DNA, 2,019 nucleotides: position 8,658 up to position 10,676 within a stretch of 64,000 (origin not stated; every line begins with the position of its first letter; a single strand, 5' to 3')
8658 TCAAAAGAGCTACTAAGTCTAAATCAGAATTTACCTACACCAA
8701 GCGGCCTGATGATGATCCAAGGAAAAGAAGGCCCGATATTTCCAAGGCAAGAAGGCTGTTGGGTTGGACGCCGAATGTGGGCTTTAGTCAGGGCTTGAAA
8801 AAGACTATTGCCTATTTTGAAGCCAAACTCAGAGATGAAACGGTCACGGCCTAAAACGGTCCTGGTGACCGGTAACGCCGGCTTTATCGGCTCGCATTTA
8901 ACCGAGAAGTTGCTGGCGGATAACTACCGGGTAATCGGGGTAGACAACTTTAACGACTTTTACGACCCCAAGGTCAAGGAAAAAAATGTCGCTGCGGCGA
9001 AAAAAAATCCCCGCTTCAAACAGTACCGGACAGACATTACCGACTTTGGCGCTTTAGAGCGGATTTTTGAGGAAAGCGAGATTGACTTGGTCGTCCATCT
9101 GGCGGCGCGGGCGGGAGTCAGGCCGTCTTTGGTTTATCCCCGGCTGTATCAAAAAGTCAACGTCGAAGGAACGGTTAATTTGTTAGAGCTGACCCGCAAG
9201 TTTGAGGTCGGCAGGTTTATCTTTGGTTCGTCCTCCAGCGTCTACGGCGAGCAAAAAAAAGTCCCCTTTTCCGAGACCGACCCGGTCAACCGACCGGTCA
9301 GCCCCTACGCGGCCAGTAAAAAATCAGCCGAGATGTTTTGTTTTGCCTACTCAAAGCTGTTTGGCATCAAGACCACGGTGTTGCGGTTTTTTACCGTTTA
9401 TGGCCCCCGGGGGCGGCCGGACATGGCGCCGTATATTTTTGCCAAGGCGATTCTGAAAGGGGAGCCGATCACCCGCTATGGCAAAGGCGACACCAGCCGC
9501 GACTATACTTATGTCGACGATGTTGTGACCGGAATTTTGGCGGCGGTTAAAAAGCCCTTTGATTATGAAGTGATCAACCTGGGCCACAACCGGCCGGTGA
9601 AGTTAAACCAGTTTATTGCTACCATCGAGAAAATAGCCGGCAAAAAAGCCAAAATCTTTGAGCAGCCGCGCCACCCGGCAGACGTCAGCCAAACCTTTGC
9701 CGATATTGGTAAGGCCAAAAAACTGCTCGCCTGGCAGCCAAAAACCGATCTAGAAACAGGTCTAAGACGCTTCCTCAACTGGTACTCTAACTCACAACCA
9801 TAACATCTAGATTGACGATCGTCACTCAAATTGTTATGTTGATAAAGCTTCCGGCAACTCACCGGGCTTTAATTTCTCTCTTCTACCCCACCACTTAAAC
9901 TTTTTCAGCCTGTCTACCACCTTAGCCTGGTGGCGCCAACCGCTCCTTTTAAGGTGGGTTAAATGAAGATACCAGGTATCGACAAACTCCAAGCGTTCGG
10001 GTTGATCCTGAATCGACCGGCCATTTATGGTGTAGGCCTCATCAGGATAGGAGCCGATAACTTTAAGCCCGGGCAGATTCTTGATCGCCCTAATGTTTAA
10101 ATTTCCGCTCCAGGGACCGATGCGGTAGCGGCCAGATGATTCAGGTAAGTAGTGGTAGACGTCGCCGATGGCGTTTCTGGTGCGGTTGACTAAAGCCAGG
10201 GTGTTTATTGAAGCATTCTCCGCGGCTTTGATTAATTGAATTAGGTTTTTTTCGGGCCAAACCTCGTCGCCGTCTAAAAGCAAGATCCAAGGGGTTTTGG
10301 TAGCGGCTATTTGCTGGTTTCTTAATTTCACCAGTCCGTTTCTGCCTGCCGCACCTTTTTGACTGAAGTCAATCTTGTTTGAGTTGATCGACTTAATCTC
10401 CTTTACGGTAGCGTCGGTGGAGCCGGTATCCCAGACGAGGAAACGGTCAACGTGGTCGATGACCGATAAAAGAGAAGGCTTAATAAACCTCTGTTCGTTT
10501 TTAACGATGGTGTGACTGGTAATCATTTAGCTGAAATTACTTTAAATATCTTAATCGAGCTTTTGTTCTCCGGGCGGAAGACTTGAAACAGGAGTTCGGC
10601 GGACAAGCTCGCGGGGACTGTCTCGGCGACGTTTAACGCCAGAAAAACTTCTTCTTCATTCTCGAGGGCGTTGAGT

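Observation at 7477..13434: Ara4N-like (ArnA/B/C/E/F/T-type) module built from UDP-GlcA enzymes, yet with at least six ArnT-like GT-Cs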

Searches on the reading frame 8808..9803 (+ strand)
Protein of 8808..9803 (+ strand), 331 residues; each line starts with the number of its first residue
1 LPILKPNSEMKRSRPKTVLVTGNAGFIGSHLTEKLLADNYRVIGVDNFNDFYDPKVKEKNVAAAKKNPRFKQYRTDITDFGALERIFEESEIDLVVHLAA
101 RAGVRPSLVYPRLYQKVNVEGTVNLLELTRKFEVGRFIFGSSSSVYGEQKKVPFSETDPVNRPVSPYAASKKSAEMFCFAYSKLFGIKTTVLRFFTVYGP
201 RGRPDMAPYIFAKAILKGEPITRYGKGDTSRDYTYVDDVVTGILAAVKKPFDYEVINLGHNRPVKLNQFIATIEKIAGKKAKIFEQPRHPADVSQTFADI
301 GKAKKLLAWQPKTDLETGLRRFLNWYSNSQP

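Call 3: search_protein_families(library=pfam, proteins=[window:8808-9803:+], max_evalue=0.01)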
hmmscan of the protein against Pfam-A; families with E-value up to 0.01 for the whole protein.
window:8808-9803:+ (331 aa): 9 families
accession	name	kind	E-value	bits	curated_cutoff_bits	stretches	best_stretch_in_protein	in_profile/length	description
PF16363.11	GDP_Man_Dehyd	-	5.1e-64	217.3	27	1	19-321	1-331/332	GDP-mannose 4,6 dehydratase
PF01370.27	Epimerase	-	1.9e-62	211.3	20.9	1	18-259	1-240/240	NAD dependent epimerase/dehydratase family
PF01073.25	3Beta_HSD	-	2.8e-24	86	22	1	19-249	1-231/280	3-beta hydroxysteroid dehydrogenase/isomerase family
PF04321.23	RmlD_sub_bind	-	2.3e-17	63.4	27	1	17-249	2-199/287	RmlD substrate binding domain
PF02719.21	Polysacc_synt_2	-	2.3e-16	60.3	20.2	1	18-282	1-252/293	Polysaccharide biosynthesis protein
PF07993.18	NAD_binding_4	-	2.9e-12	46.7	20.1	1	20-199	1-209/258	Male sterility protein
PF13460.12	NAD_binding_10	-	1.5e-05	25.4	27.2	1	24-175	3-128/184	NAD(P)H-binding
PF00106.31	adh_short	-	0.0001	22.3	26.6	1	16-140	1-134/195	short chain dehydrogenase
PF08659.16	KR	-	0.00011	22.6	22.6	1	17-154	2-149/180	KR domain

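Call 10: search_protein_families(library=ncbifam, proteins=[window:8808-9803:+], max_evalue=0.001)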
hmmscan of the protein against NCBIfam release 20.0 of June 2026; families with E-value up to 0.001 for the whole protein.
window:8808-9803:+ (331 aa): 41 families (the best 25 are shown)
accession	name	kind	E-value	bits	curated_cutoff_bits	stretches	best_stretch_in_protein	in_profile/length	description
TIGR01179.1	galE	equivalog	4.3e-56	190.1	262.3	1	18-329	2-328/332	UDP-glucose 4-epimerase GalE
TIGR01181.1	dTDP_gluc_dehyt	equivalog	7.7e-51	173.1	365.1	1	18-329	2-314/321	dTDP-glucose 4,6-dehydratase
TIGR04180.1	EDH_00030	hypoth_equivalog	1.6e-48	165.3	475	1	18-313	1-296/297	NAD-dependent 4,6-dehydratase LegB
NF011728.1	PRK15181.1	equivalog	8.2e-42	143.4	760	1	15-328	15-339/348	Vi polysaccharide biosynthesis UDP-N-acetylglucosaminuronic acid C-4 epimerase TviC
NF007956.0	PRK10675.1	subfamily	6.9e-37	127.3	394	1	17-328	2-331/338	UDP-glucose 4-epimerase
NF007490.0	PRK10084.1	subfamily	1.8e-35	122.6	649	1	18-329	3-337/361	dTDP-glucose 4,6-dehydratase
TIGR02197.1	heptose_epim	equivalog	1.3e-31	110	274.6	1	18-328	1-315/316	ADP-glyceromanno-heptose 6-epimerase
NF007582.0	PRK10217.1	equivalog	3.3e-31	108.7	698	1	16-327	2-332/355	dTDP-glucose 4,6-dehydratase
TIGR02622.1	CDP_4_6_dhtase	equivalog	1.2e-27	97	278.45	2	16-185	5-172/352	CDP-glucose 4,6-dehydratase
TIGR01472.1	gmd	equivalog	1.6e-23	83.5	415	1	16-320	1-332/342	GDP-mannose 4,6-dehydratase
NF043036.1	ErythonDh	equivalog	3e-22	79.2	325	1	18-222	3-203/321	D-erythronate dehydrogenase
NF047922.1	GDPFucSynFcl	equivalog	1.2e-20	74.2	500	1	74-329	36-304/308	GDP-L-fucose synthase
NF042423.1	oxyalk_red_Shew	equivalog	4e-19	68.9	580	1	14-248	7-223/331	2-alkyl-3-oxoalkanoate reductase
NF005998.1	PRK08125.1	equivalog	1.2e-17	63.6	777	1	6-260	306-567/649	bifunctional UDP-4-amino-4-deoxy-L-arabinose formyltransferase/UDP-glucuronic acid oxidase ArnA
NF042422.1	oxyalk_red_OleD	equivalog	3.3e-17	62.9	580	1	18-248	3-216/329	2-alkyl-3-oxoalkanoate reductase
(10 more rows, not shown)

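Call 12: search_solved_structures(query=window:8808-9803:+, max_evalue=1e-25, show_alignments=1)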
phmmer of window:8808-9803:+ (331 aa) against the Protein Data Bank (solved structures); distinct sequences matched with E-value up to 1e-25: 65 (the best 60 are shown).
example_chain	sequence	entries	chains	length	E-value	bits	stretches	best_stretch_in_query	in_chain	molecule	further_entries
5u4q_A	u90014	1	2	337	1.6e-75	257.7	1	18-328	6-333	dTDP-glucose 4,6-dehydratase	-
6zl6_A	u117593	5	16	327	1.3e-58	202.1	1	18-321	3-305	Epimerase domain-containing protein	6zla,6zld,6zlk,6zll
6zlj_A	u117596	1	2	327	4.8e-58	200.3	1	18-321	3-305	Epimerase domain-containing protein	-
4zrm_A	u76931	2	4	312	1.9e-56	195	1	17-326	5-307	UDP-glucose 4-epimerase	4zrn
10ke_A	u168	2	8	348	9.3e-48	166.5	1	11-327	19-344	Capsular polysaccharide biosynthesis protein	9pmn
3ru7_A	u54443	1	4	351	1.4e-44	156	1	14-327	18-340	WbgU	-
3ru9_A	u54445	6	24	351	1.4e-44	156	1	14-327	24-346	WbgU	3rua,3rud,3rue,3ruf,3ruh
7ys8_A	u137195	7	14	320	1.6e-44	155.8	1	18-327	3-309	UDP-glucose 4-epimerase | UDP-glucose 4-epimerase along with EC 5.1.3.2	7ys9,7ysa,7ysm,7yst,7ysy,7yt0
3lu1_A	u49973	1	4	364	1.6e-44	155.8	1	14-327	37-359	WbgU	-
3ruc_A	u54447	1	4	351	2e-44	155.5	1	14-327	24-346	WbgU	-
8wow_A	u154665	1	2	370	6.3e-44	153.9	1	15-329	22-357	UDP-glucose 4-epimerase 2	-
8wov_B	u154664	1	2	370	6.3e-44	153.9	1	15-329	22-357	UDP-glucose 4-epimerase 2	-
8wop_A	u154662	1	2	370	9.6e-44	153.3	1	15-329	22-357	UDP-glucose 4-epimerase 2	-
1sb8_A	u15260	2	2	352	1.6e-42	149.2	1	13-326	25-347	wbpP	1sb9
6kv9_A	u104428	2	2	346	1.2e-41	146.4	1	17-328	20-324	MoeE5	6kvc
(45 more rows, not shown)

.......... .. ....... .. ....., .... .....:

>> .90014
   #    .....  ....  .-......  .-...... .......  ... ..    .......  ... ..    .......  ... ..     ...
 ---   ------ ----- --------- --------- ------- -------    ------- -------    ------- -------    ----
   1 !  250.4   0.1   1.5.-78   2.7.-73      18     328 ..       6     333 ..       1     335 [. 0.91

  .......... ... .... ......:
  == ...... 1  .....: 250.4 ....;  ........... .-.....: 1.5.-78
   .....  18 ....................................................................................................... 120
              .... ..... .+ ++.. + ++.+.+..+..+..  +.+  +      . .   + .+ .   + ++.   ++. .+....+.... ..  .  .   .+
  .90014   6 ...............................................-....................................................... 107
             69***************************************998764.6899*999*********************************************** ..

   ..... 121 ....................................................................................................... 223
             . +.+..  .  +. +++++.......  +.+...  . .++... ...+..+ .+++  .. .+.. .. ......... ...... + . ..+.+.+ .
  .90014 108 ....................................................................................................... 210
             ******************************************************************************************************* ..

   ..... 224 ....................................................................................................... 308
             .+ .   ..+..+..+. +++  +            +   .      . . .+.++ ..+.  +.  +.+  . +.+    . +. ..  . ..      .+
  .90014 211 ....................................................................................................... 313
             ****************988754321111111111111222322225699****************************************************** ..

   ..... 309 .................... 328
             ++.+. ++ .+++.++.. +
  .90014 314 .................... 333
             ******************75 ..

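Call 29: search_solved_structures(query=window:8835-9803:+, max_evalue=1e-50, show_alignments=2)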
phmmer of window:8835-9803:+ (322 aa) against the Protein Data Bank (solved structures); distinct sequences matched with E-value up to 1e-50: 4.
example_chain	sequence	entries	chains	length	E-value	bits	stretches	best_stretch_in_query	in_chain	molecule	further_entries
5u4q_A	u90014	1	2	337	1.4e-75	257.8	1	9-319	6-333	dTDP-glucose 4,6-dehydratase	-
6zl6_A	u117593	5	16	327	1.2e-58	202.2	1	9-312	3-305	Epimerase domain-containing protein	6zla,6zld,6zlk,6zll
6zlj_A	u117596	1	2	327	4.5e-58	200.3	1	9-312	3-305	Epimerase domain-containing protein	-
4zrm_A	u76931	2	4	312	1.8e-56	195.1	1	8-317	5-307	UDP-glucose 4-epimerase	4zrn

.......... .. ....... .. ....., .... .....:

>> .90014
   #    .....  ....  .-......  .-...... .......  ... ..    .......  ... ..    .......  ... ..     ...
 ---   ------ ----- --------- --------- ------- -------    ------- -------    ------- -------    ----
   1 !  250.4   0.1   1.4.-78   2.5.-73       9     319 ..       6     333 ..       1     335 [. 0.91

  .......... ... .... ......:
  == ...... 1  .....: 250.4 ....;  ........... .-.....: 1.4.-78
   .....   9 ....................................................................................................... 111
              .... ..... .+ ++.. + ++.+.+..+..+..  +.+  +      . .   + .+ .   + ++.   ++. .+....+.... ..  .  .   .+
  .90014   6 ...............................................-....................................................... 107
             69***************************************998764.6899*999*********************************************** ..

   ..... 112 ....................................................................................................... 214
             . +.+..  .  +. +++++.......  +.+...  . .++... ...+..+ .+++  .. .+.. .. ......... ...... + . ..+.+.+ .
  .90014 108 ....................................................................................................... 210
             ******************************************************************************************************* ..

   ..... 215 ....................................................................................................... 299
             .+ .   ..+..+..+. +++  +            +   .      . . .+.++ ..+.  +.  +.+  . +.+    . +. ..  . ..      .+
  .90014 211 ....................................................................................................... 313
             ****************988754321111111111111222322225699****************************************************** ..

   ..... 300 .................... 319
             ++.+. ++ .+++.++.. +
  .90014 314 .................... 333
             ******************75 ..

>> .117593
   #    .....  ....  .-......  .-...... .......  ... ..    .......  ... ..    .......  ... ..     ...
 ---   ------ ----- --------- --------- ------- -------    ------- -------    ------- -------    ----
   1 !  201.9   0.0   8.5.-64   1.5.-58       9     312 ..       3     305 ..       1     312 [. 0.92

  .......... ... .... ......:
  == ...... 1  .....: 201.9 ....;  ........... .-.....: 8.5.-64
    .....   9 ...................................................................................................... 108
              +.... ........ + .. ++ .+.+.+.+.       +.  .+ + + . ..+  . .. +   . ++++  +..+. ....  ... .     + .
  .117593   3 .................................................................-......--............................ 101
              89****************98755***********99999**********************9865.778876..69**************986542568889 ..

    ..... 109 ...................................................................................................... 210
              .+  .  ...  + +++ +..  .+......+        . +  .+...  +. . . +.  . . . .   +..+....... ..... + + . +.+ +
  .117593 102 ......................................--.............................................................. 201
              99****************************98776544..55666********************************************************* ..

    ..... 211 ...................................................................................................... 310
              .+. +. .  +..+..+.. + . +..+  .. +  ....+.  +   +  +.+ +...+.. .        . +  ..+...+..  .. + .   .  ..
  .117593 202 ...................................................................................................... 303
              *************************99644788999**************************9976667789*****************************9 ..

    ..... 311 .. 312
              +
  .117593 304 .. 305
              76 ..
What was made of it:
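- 8835..9803 (+): UDP-glucuronate 4-epimerase, forming UDP-GalA. Overlaps the UXS gene by 20 nt. Calls 12 and 29: 5u4q 258 bits, BcUGAepi 6zl6 202 bits.
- On UDP-glucuronate 4-epimerase: The call 29 alignment shows SSSS at positions 125-128, SPYAASK, and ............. carrying T178 and R185.
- Checked: 8835-9803(+): best PDB matches are 5u4q (258 bits) and B. cereus UDP-GlcA 4-epimerase 6zl6 (202 bits) (calls 12, 29).
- The second SDR is a UDP-GlcA 4-epimerase with no role in Ara4N synthesis (call 29).
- Tried and rejected: Pro85 and Gln211 were checked in the call 29 alignment and are not conserved even in the Klebsiella homolog, so they were not used.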

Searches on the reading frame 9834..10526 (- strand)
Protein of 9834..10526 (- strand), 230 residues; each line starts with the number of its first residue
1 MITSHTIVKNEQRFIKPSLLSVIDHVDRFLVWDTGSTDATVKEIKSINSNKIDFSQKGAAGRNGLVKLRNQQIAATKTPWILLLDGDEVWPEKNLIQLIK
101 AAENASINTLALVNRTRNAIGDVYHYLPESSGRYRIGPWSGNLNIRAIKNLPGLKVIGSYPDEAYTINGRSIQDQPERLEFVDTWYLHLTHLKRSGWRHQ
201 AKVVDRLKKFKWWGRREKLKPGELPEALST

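Call 3: search_protein_families(library=pfam, proteins=[window:9834-10526:-], max_evalue=0.01)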
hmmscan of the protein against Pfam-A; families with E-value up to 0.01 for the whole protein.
window:9834-10526:- (230 aa): 3 families
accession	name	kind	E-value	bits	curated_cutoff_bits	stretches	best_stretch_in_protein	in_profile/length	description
PF00535.33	Glycos_transf_2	-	2.3e-12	47.6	23.3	1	7-106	5-107/168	Glycosyl transferase family 2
PF10111.15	Glyco_tranf_2_2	-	1.5e-05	25.1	27.3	1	18-109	18-113/276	Glycosyltransferase like family 2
PF13641.12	Glyco_tranf_2_3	-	0.0033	17.9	27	1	39-116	46-125/230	Glycosyltransferase like family 2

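Call 10: search_protein_families(library=ncbifam, proteins=[window:9834-10526:-], max_evalue=0.001)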
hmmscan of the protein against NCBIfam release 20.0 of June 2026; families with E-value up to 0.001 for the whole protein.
window:9834-10526:- (230 aa): 1 family
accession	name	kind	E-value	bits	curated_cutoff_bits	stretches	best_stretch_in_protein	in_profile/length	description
TIGR04195.1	S_glycosyl_SunS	equivalog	2.5e-07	29.9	350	1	2-101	59-154/421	SunS family peptide S-glycosyltransferase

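Call 32: search_solved_structures(query=window:9834-10526:-, max_evalue=0.001)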
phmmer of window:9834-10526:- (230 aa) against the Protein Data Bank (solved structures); distinct sequences matched with E-value up to 0.001: 3.
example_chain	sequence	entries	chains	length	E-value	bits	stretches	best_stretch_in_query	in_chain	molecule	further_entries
22ao_A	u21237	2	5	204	9.4e-07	31.8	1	3-104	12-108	GmaR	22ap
7msp_A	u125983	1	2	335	3.7e-05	26.6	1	2-103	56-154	SPbeta prophage-derived glycosyltransferase SunS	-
7msn_A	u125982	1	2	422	5.3e-05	26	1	2-103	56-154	SPbeta prophage-derived glycosyltransferase SunS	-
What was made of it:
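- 9834..10526 (-): Soluble GT2 of 230 aa, not of the polyprenyl-P type. Translationally coupled to GT-C 10523. Calls 3, 10 and 32.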
